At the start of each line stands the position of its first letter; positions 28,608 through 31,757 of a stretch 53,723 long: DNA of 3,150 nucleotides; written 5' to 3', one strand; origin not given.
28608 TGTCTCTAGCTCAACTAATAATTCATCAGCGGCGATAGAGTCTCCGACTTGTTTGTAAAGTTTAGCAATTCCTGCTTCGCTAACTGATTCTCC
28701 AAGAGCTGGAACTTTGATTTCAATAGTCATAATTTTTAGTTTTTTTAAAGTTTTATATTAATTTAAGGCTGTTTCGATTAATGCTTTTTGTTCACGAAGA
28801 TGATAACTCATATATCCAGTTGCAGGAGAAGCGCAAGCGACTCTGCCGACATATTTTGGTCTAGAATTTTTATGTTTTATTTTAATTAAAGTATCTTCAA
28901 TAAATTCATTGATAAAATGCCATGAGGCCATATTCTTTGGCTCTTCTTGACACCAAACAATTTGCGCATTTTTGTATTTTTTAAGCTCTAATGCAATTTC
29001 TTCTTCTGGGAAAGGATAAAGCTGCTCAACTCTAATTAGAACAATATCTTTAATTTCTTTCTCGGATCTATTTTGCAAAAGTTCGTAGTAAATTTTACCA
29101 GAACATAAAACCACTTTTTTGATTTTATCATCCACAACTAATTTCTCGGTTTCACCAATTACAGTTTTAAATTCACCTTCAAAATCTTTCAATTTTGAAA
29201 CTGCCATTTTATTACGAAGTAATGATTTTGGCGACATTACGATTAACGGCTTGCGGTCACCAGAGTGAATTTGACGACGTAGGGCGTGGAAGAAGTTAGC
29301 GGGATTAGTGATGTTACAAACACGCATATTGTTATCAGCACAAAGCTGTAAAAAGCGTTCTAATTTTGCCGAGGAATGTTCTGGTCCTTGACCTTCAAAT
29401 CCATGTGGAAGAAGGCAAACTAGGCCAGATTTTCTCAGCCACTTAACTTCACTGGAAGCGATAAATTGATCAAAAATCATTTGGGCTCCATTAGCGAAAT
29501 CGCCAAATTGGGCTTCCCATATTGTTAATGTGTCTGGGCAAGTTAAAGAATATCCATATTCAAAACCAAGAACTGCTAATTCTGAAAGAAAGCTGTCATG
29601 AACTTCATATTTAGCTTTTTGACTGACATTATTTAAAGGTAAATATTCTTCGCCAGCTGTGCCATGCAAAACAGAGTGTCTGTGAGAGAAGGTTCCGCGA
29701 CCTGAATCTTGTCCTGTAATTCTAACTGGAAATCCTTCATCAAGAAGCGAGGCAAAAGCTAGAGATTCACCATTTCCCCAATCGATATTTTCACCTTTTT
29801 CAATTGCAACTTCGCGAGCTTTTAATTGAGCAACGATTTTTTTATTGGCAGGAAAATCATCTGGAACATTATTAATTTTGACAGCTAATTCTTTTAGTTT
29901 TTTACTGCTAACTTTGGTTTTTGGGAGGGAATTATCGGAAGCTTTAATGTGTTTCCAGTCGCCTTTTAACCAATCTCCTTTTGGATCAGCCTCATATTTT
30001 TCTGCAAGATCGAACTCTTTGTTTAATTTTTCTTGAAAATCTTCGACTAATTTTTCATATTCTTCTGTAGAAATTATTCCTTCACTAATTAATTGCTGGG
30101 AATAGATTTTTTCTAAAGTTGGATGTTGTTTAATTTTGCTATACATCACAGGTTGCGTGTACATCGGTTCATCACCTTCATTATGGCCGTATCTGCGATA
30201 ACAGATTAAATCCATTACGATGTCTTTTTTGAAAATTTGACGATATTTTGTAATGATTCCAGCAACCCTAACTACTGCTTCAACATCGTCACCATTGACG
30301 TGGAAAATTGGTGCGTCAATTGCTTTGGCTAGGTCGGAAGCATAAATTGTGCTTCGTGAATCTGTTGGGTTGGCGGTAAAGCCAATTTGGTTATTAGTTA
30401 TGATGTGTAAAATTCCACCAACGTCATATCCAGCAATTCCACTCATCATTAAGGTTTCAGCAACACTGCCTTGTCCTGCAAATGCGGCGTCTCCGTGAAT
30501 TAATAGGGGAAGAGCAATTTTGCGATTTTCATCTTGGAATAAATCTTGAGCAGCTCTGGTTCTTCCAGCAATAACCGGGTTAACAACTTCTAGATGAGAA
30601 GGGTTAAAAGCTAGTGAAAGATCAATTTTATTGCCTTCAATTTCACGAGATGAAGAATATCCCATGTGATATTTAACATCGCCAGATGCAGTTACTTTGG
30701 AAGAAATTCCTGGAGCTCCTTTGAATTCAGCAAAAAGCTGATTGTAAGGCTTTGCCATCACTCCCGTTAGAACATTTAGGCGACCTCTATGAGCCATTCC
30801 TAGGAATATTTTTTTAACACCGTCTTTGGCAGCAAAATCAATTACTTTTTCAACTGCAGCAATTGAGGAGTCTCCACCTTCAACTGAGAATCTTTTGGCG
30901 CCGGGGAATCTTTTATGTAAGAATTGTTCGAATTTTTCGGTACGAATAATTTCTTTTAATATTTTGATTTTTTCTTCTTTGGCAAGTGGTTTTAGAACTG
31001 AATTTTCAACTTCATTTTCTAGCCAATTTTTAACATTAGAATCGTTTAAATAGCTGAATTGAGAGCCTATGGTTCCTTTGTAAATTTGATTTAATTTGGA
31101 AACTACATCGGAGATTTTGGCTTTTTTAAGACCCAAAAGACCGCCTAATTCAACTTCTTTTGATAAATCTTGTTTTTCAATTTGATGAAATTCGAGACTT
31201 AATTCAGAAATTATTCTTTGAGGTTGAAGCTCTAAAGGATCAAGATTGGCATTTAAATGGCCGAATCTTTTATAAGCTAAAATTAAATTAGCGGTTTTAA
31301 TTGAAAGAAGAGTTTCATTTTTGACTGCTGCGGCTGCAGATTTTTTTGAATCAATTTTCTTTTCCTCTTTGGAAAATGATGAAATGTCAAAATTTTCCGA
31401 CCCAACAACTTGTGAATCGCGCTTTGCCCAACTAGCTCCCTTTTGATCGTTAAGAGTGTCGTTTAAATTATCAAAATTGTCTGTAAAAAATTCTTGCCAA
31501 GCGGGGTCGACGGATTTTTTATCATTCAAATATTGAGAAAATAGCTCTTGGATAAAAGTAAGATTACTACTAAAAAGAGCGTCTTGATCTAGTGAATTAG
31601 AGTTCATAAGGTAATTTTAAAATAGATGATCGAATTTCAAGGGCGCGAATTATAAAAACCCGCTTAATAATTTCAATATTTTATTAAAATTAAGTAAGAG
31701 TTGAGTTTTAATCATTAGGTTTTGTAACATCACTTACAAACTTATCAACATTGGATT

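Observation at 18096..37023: Dispersed T4SS components (virB3, virB2-like, virB6-like) interleaved one by one with core housekeeping genes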

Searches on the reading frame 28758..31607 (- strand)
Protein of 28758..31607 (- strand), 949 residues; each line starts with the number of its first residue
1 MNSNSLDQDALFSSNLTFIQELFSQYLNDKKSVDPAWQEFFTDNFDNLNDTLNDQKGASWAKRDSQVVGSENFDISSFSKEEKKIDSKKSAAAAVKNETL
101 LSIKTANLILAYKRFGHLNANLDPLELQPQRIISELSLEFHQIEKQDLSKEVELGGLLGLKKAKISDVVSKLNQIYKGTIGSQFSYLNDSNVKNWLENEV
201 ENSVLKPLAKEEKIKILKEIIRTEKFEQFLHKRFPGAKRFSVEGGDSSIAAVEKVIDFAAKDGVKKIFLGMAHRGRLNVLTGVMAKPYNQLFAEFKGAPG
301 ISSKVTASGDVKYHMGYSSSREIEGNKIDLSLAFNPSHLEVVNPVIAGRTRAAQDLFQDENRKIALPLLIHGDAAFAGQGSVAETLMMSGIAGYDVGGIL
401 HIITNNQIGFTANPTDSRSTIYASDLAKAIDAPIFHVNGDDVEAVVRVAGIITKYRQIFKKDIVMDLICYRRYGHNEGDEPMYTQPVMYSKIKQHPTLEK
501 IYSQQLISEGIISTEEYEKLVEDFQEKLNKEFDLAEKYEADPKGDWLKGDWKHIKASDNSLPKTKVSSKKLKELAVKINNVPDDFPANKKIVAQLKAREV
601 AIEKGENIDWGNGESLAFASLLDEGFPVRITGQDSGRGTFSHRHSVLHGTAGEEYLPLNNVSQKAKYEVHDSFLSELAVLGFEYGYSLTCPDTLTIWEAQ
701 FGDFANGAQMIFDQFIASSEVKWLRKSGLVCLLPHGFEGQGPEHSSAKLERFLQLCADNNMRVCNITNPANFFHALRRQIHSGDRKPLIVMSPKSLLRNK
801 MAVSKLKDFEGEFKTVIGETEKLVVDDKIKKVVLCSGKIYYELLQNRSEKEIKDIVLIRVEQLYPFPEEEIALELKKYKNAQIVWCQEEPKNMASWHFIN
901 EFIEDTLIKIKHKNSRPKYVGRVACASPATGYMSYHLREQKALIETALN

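Call 7: search_protein_families(library=pfam, proteins=[window:28758-31607:-], max_evalue=0.00001)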
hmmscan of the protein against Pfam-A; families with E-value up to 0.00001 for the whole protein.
window:28758-31607:- (949 aa): 4 families
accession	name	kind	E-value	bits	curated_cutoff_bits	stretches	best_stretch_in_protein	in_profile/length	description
PF16870.10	OxoGdeHyase_C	-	1.5e-50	171.3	27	1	804-948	2-151/151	2-oxoglutarate dehydrogenase C-terminal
PF00676.26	E1_dh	-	2.4e-50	171.6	22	1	224-539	7-295/300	Dehydrogenase E1 component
PF02779.29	Transket_pyr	-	3.2e-46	157.6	27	1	607-798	2-173/174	Transketolase, pyrimidine binding domain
PF16078.10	2-oxogl_dehyd_N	-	1.5e-09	37.6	27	1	10-42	3-35/41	2-oxoglutarate dehydrogenase N-terminus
